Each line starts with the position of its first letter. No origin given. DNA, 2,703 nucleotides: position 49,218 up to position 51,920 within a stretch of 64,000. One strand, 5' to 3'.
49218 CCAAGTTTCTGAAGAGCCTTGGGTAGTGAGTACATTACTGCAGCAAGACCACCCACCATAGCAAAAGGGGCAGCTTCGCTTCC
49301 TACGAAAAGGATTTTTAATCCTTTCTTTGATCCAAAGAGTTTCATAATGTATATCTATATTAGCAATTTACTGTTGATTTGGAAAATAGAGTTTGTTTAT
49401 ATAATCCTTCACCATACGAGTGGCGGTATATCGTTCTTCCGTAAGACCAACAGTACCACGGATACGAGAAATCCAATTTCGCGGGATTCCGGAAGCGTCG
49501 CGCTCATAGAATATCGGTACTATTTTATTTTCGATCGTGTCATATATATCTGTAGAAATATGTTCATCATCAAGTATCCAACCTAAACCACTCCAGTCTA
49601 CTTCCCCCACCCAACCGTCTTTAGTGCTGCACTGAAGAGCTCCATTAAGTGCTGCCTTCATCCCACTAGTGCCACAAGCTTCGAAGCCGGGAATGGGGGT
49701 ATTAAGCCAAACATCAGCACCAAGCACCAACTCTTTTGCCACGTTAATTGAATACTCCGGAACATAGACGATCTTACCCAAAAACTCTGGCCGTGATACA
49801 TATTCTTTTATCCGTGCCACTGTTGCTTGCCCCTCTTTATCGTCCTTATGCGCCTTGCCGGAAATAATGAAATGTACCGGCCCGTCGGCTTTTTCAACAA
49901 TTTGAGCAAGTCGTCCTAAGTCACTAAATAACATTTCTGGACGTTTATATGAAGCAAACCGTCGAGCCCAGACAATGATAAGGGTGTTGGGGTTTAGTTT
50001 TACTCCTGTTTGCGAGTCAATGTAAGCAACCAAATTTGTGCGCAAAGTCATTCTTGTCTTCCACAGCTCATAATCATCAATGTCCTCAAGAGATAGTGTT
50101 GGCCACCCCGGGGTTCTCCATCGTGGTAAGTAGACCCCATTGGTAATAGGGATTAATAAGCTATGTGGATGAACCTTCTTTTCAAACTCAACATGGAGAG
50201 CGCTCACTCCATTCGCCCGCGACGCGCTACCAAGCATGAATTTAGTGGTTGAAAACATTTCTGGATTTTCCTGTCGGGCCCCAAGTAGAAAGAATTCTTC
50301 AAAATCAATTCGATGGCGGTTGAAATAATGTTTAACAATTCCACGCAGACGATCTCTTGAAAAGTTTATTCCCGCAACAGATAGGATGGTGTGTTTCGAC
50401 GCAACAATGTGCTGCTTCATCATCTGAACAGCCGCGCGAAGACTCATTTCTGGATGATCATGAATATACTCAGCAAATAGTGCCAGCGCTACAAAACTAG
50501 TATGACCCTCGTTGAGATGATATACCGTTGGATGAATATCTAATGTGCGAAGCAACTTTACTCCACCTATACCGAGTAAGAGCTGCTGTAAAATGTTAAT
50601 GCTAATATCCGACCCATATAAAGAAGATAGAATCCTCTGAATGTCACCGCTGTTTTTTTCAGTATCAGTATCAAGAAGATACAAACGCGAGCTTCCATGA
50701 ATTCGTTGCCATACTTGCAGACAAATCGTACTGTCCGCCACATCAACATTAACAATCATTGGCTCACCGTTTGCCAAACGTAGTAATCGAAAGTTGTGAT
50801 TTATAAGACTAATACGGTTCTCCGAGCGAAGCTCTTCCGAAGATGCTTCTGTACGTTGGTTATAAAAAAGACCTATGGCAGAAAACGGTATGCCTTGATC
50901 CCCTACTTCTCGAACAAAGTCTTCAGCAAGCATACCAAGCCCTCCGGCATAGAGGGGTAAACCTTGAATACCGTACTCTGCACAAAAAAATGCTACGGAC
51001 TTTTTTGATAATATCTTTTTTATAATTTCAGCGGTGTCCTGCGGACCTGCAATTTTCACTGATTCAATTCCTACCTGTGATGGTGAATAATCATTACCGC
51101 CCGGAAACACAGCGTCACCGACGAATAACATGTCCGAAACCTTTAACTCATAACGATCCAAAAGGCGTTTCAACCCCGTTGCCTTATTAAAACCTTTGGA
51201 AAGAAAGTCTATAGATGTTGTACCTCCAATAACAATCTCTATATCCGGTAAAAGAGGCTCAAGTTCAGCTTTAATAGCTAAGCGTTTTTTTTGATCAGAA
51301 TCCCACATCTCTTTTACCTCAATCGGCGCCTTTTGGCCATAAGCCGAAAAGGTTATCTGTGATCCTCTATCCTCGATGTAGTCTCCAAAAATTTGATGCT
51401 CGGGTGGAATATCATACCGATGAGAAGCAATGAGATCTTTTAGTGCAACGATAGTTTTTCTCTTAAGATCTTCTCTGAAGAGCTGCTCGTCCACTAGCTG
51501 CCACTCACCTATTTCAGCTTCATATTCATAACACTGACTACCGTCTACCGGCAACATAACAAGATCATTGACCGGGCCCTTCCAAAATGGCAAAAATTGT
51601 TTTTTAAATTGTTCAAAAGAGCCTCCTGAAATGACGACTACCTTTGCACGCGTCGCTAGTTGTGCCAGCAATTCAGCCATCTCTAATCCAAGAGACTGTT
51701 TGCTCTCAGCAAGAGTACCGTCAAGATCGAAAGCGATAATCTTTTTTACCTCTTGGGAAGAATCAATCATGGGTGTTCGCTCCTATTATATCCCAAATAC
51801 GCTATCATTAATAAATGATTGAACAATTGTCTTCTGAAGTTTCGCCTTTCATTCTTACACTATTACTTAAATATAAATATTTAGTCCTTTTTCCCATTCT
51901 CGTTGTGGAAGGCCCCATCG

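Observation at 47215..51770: Glycogen module with a fused PMM-like HAD mutase and alpha-glucan phosphorylase, plus cupin-type PGI and GlgA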

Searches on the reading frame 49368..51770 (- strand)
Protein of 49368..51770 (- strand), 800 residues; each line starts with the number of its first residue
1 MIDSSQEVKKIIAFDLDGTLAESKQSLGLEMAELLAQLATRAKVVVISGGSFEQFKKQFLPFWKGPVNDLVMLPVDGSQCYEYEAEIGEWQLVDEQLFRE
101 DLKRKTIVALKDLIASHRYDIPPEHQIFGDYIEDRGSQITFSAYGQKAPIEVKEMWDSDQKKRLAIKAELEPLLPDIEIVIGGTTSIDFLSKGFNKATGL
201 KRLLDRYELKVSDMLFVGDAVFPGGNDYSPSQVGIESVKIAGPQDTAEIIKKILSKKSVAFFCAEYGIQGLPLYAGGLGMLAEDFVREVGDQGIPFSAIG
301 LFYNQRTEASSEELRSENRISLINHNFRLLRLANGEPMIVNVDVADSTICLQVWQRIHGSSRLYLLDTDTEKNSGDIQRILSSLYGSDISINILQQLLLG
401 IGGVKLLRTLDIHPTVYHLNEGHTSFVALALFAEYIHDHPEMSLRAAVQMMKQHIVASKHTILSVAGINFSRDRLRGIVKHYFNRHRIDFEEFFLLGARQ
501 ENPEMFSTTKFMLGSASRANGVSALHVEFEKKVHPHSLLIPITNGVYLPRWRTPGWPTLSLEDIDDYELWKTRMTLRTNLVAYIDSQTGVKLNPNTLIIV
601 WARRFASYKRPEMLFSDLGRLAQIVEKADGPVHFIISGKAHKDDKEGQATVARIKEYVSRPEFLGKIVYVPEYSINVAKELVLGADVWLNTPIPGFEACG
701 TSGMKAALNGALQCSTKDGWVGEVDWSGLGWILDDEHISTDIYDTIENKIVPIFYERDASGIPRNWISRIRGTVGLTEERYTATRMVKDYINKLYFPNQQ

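Call 3: search_protein_families(library=pfam, proteins=[window:49368-51770:-], max_evalue=0.01)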
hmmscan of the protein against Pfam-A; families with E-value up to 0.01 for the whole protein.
window:49368-51770:- (800 aa): 5 families
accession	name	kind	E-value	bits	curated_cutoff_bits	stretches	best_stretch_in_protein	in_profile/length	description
PF00343.26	Phosphorylase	-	3.3e-18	65.8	27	1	570-719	420-579/713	Carbohydrate phosphorylase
PF08282.18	Hydrolase_3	-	9.6e-11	42.3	20.9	1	12-220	1-212/255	haloacid dehalogenase-like hydrolase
PF03332.19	PMM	-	2e-09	38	22.4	1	31-255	1-220/221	Eukaryotic phosphomannomutase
PF05116.19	S6PP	-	0.00019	21.6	20.3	0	165-241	135-207/247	Sucrose-6F-phosphate phosphohydrolase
PF00702.32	Hydrolase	-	0.00045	21.1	26.4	0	10-96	2-65/191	haloacid dehalogenase-like hydrolase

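Call 4: search_protein_families(library=ncbifam, proteins=[window:49368-51770:-], max_evalue=0.01)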
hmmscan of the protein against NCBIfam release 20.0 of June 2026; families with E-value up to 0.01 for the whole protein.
window:49368-51770:- (800 aa): 14 families
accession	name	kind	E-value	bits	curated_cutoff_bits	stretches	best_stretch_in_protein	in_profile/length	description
TIGR02094.1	more_P_ylases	subfamily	1.2e-136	456.9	191.7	1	259-796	1-599/600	alpha-glucan family phosphorylase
NF041129.1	maldex_phorlase_Thcocales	equivalog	2e-97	327.2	1500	2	568-796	439-685/816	maltodextrin phosphorylase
TIGR01484.1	HAD-SF-IIB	subfamily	1.3e-18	67.9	41.8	1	11-238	1-219/221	HAD-IIB family hydrolase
TIGR02093.1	P_ylase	subfamily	1.2e-16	60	552.9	1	570-719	511-670/804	glycogen/starch/alpha-glucan family phosphorylase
NF011562.0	PRK14986.1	equivalog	1e-12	47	1546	1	571-721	518-678/815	glycogen phosphorylase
NF011561.0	PRK14985.1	equivalog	1.2e-12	46.9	1273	1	576-721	510-665/800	maltodextrin phosphorylase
TIGR00099.1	Cof-subfamily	subfamily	5.2e-10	39.3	137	1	11-220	1-213/256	Cof-type HAD-IIB family hydrolase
TIGR01482.1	SPP-subfamily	subfamily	2.3e-08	33.9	107.15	1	12-107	1-94/225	sucrose-phosphate phosphatase subfamily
NF002245.0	PRK01158.1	equivalog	5.5e-07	29.1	198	1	168-233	131-191/233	phosphoglycolate phosphatase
TIGR01487.1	Pglycolate_arch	equivalog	2e-05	24.5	122.75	0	10-52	2-45/215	phosphoglycolate phosphatase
NF011705.0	PRK15126.1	equivalog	0.00011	21.6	336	0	9-50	2-43/272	HMP-PP phosphatase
TIGR02095.1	glgA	subfamily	0.00026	19.8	328.45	0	577-712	275-394/477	glycogen/starch synthase, ADP-glucose type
NF009695.0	PRK13222.1-2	equivalog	0.00058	19.4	225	0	7-40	4-37/226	phosphoglycolate phosphatase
TIGR01662.1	HAD-SF-IIIA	subfamily_domain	0.0007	19.7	44.6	0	10-56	1-64/141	HAD-IIIA family hydrolase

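Call 6: find_homologous_proteins(query=window:49368-51770:-, max_evalue=0.00001)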
Query window:49368-51770:- (800 aa): 222 proteins with E <= 0.00001 among 8000 candidates; the best 120 are listed.
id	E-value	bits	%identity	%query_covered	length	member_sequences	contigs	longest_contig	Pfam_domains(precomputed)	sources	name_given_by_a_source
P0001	0.0e+0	1828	100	100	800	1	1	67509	PF03332.20,PF08282.19,PF00343.27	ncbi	ncbi:MAG: alpha-glucan family phosphorylase [Patescibacteria group bacterium]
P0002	0.0e+0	1448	77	100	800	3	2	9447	PF03332.20,PF08282.19,PF00343.27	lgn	-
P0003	0.0e+0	1435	77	100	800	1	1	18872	PF03332.20,PF08282.19,PF00343.27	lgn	-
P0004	0.0e+0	1245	67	99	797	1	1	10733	PF03332.20,PF08282.19,PF00343.27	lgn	-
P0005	0.0e+0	1070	59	99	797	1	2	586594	PF03332.20,PF08282.19,PF00343.27,PF05116.20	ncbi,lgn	ncbi:MAG: alpha-glucan family phosphorylase [Patescibacteria group bacterium]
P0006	1.9e-218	746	45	98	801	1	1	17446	PF03332.20,PF08282.19,PF00343.27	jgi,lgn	-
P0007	3.4e-216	738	46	99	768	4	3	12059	PF03332.20,PF08282.19,PF00343.27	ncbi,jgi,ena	-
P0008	2.7e-207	709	44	98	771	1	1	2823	PF03332.20,PF08282.19,PF00343.27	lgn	-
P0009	1.2e-205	703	44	99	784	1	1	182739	PF03332.20,PF00702.33,PF08282.19,PF00343.27,PF05116.20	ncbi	-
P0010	1.6e-205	703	45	99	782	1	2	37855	PF03332.20,PF08282.19,PF00343.27,PF05116.20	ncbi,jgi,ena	-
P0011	9.1e-203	694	45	98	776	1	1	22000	PF03332.20,PF08282.19,PF00343.27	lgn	-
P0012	1.9e-202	693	46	98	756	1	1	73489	PF03332.20,PF08282.19,PF00343.27,PF05116.20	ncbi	-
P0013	3.1e-199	682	57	68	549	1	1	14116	PF00343.27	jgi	jgi:alpha-glucan phosphorylase-like protein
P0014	2.3e-197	676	43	99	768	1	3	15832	PF03332.20,PF08282.19,PF00343.27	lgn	-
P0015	1.3e-196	673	43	98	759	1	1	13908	PF03332.20,PF08282.19,PF00343.27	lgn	-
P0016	2.8e-196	672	43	98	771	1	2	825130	PF03332.20,PF08282.19,PF00343.27,PF05116.20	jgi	jgi:starch phosphorylase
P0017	4.3e-196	672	44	98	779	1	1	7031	PF03332.20,PF00702.33,PF08282.19,PF00343.27,PF05116.20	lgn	-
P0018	1.3e-195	670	42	99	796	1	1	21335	PF03332.20,PF08282.19,PF00343.27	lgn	-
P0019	2.5e-194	666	43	98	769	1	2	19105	PF03332.20,PF00702.33,PF08282.19,PF00343.27,PF05116.20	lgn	-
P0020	1.4e-193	664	44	98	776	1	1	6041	PF03332.20,PF08282.19,PF00343.27,PF05116.20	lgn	-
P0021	1.5e-193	663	55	68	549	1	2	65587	PF00343.27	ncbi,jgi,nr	ncbi:MAG: alpha-glucan phosphorylase [Candidatus Paceibacter sp.]|jgi:alpha-glucan phosphorylase-lik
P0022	6.3e-193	661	44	98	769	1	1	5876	PF03332.20,PF00702.33,PF08282.19,PF00343.27,PF05116.20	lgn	-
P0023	1.5e-192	660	53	68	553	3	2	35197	PF00343.27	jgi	jgi:alpha-glucan phosphorylase-like protein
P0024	2.1e-192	660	43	98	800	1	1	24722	PF03332.20,PF00702.33,PF08282.19,PF00343.27,PF05116.20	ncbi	-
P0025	3.4e-191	656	45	99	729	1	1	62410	PF03332.20,PF08282.19,PF00343.27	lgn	-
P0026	5.7e-191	655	41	98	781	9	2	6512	PF03332.20,PF08282.19,PF00343.27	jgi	jgi:HAD superfamily hydrolase (TIGR01484 family)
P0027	1.1e-190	654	53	68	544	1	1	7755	PF00343.27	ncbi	-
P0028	1.9e-190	653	43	98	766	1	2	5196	PF03332.20,PF08282.19,PF00343.27,PF05116.20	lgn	-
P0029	4.1e-190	652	41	98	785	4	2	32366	PF03332.20,PF08282.19,PF00343.27,PF05116.20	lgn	-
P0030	3.0e-189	649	41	98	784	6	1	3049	PF03332.20,PF08282.19,PF00343.27,PF05116.20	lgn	-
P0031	1.8e-188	647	43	99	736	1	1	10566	PF03332.20,PF00702.33,PF08282.19,PF00343.27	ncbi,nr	ncbi:MAG: alpha-glucan family phosphorylase [bacterium]|nr:alpha-glucan family phosphorylase [bacter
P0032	2.1e-187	643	43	98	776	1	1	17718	PF03332.20,PF08282.19,PF00343.27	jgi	jgi:starch phosphorylase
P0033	1.4e-186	640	53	67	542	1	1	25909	PF00343.27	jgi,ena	-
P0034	3.3e-183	629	42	98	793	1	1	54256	PF03332.20,PF08282.19,PF00343.27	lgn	-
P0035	5.0e-183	629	42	98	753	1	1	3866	PF03332.20,PF00702.33,PF08282.19,PF00343.27,PF05116.20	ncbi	-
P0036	5.5e-183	628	51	69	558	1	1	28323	PF00343.27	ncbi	-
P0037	1.2e-182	627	42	98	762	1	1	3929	PF03332.20,PF00702.33,PF08282.19,PF00343.27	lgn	-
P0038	2.6e-180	620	51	69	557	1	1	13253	PF00343.27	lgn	-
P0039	9.5e-179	614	43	90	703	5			PF03332.20,PF08282.19,PF00343.27,PF05116.20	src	-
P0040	2.4e-178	613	43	98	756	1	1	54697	PF03332.20,PF00702.33,PF08282.19,PF00343.27,PF05116.20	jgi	jgi:starch phosphorylase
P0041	5.0e-175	602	42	98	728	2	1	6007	PF03332.20,PF00702.33,PF08282.19,PF00343.27,PF05116.20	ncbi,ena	-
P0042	1.4e-169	584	50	68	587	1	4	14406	PF00343.27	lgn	-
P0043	6.2e-165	569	37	99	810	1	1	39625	PF03332.20,PF08282.19,PF00343.27,PF05116.20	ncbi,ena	-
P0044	1.8e-160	554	45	68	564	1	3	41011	PF00343.27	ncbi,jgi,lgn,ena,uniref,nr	ncbi:MAG: hypothetical protein COU10_02995 [Candidatus Harrisonbacteria bacterium CG10_big_fil_rev_8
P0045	2.3e-153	531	37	98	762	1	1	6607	PF03332.20,PF08282.19,PF00343.27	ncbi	-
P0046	8.8e-150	519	40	84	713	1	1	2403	PF03332.20,PF08282.19,PF00343.27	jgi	jgi:starch phosphorylase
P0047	1.3e-143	498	46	68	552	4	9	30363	PF00343.27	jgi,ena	-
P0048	1.6e-141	491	33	67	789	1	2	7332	PF03332.20,PF08282.19,PF00343.27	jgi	jgi:glycogen phosphorylase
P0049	6.5e-136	473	44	68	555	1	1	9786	PF00343.27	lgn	-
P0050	1.0e-133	466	43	67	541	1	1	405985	PF00343.27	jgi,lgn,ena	-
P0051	9.4e-131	456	42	67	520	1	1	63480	PF00343.27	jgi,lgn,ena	-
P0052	2.8e-129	451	41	68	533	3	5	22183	PF00343.27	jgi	jgi:glucan phosphorylase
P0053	1.3e-127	445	41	67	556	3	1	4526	PF00343.27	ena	-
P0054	1.1e-126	442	42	68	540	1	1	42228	PF00343.27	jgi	jgi:glucan phosphorylase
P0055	6.0e-123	430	38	68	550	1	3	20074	PF00343.27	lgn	-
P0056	1.2e-121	426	42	67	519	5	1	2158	PF03332.20,PF08282.19,PF05116.20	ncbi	ncbi:MAG: HAD-IIB family hydrolase, partial [Patescibacteria group bacterium]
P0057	2.2e-121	425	38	68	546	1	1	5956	PF00343.27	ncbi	-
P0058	3.7e-121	424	38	67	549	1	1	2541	PF00343.27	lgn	-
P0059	4.8e-121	424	39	68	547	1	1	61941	PF00343.27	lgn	-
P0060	6.4e-121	423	38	67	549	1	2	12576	PF00343.27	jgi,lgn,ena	-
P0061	8.1e-120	420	38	68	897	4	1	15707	PF00343.27,PF00162.25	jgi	jgi:glycogen phosphorylase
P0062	2.9e-119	418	38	68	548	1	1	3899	PF00343.27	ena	-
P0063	3.3e-119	418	38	68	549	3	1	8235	PF00343.27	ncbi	-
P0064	3.4e-119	417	36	68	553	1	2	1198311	PF00343.27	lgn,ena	-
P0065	4.6e-119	417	38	68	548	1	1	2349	PF00343.27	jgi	jgi:glucan phosphorylase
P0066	8.4e-119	416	38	68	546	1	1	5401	PF00343.27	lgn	-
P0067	1.0e-118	416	38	68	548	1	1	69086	PF00343.27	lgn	-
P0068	1.2e-118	416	38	67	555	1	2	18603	PF00343.27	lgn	-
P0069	1.4e-118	415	37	68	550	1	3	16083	PF00343.27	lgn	-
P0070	1.8e-118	415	38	69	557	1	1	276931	PF00343.27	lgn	-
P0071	3.4e-118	414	38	68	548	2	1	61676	PF00343.27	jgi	jgi:glucan phosphorylase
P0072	5.7e-118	413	36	68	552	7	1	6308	PF00343.27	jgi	jgi:starch phosphorylase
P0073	1.5e-117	412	38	68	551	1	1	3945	PF00343.27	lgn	-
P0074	1.7e-117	412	37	68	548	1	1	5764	PF00343.27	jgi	jgi:starch phosphorylase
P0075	1.9e-117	412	37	68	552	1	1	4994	PF00343.27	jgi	jgi:glucan phosphorylase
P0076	1.5e-116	409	38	68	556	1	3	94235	PF00343.27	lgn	-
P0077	1.6e-116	409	36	68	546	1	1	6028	PF00343.27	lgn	-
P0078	2.0e-116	408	37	68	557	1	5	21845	PF00343.27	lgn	-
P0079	2.8e-116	408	37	69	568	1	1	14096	PF00343.27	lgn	-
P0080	6.6e-116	407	38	67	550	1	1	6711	PF00343.27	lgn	-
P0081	7.2e-116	407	38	68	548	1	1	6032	PF00343.27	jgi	jgi:starch phosphorylase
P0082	8.9e-116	406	37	68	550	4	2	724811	PF00343.27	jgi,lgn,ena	-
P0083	1.7e-115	405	38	68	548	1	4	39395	PF00343.27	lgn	-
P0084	2.0e-115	405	38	67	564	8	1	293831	PF00343.27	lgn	-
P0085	2.4e-115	405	38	68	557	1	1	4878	PF00343.27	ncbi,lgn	-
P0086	3.8e-115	404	38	68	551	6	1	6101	PF00343.27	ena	-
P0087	3.9e-115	404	38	68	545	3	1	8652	PF00343.27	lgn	-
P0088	4.1e-115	404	38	67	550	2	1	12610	PF00343.27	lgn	-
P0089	5.1e-115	404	37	67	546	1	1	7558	PF00343.27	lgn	-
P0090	5.3e-115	404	38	67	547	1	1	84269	PF00343.27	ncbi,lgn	-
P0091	8.4e-115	403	37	68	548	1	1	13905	PF00343.27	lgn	-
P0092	1.1e-114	403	36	69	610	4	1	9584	PF00343.27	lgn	-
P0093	1.3e-114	402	37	68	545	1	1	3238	PF00343.27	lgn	-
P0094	1.7e-114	402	39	67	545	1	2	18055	PF00343.27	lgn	-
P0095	2.8e-114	401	37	68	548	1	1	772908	PF00343.27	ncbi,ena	-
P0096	1.1e-113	399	37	68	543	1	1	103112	PF00343.27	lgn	-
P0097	4.4e-113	397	38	68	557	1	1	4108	PF00343.27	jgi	jgi:starch phosphorylase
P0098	4.8e-113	397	36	68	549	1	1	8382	PF00343.27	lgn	-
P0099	5.5e-113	397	37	68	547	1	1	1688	PF00343.27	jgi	jgi:glucan phosphorylase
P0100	7.4e-113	397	36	68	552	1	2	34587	PF00343.27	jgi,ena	-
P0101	1.1e-112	396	37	67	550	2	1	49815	PF00343.27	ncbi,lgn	-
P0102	1.7e-112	395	37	68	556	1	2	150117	PF00343.27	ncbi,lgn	-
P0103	1.9e-112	395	38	68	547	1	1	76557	PF00343.27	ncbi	-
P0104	2.2e-112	395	37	67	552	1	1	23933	PF00343.27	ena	-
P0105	4.0e-112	394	38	67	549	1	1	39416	PF00343.27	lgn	-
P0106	7.8e-112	393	36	68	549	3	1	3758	PF00343.27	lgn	-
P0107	9.0e-112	393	35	68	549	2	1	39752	PF00343.27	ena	-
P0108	1.4e-111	392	37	67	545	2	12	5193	PF00343.27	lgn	-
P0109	3.5e-111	391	38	68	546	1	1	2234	PF00343.27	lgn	-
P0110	3.8e-111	391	37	67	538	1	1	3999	PF00343.27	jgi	jgi:starch phosphorylase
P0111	6.8e-111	390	37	68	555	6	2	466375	PF00343.27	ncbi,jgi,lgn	-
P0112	8.3e-111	390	37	68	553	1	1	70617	PF00343.27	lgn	-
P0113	2.2e-110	388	37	68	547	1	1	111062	PF00343.27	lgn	-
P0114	5.1e-110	387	42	38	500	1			PF00343.27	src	-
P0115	8.8e-110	386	35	68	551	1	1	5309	PF00343.27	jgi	jgi:glucan phosphorylase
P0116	2.6e-109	385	36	68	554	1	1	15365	PF00343.27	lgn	-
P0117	7.7e-109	383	37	67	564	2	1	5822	PF00343.27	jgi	-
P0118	1.6e-107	379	36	69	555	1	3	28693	PF00343.27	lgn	-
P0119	3.2e-106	375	35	68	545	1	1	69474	PF00343.27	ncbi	-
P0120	5.0e-106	374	36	68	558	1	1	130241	PF00343.27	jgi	jgi:starch phosphorylase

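Call 9: find_encoding_contigs(protein=P0001, flank=10000, max_places=3)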
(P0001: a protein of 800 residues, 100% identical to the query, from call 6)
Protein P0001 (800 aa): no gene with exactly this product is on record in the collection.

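Call 11: find_encoding_contigs(protein=P0005, flank=10000, max_places=2)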
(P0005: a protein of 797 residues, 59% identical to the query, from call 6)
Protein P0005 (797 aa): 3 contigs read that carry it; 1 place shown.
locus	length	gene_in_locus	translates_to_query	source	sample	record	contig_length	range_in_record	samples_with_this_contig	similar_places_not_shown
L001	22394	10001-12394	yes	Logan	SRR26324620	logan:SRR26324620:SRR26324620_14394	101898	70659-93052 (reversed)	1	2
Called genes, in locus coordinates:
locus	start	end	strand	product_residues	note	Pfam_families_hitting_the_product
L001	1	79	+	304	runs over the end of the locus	PF03724:META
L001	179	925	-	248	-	-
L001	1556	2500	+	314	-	PF00561:Abhydrolase_1, PF12697:Abhydrolase_6 (weak), PF12146:Hydrolase_4 (faint)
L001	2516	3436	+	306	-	PF01636:APH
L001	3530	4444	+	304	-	PF00089:Trypsin, PF10459:Peptidase_S46 (faint), PF13365:Trypsin_2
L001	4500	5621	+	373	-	PF07907:YibE_F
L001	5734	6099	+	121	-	PF02325:CCB3_YggT (faint)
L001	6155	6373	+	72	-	-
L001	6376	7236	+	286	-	-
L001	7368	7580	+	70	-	PF02583:Trns_repr_metal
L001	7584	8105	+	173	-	PF07291:MauE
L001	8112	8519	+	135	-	PF03713:DUF305, PF13628:DUF4142, PF03713:DUF305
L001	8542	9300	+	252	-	PF02535:Zip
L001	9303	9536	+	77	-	-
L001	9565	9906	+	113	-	PF06305:LapA_dom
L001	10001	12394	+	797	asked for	PF05116:S6PP (faint), PF08282:Hydrolase_3, PF03332:PMM, PF00343:Phosphorylase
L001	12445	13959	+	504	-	PF08323:Glyco_transf_5, PF13439:Glyco_transf_4 (faint), PF13579:Glyco_trans_4_4 (faint), PF20706:GT4-conflict (faint), PF00534:Glycos_transf_1, PF13692:Glyco_trans_1_4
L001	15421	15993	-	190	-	PF06560:GPI, PF07883:Cupin_2 (faint)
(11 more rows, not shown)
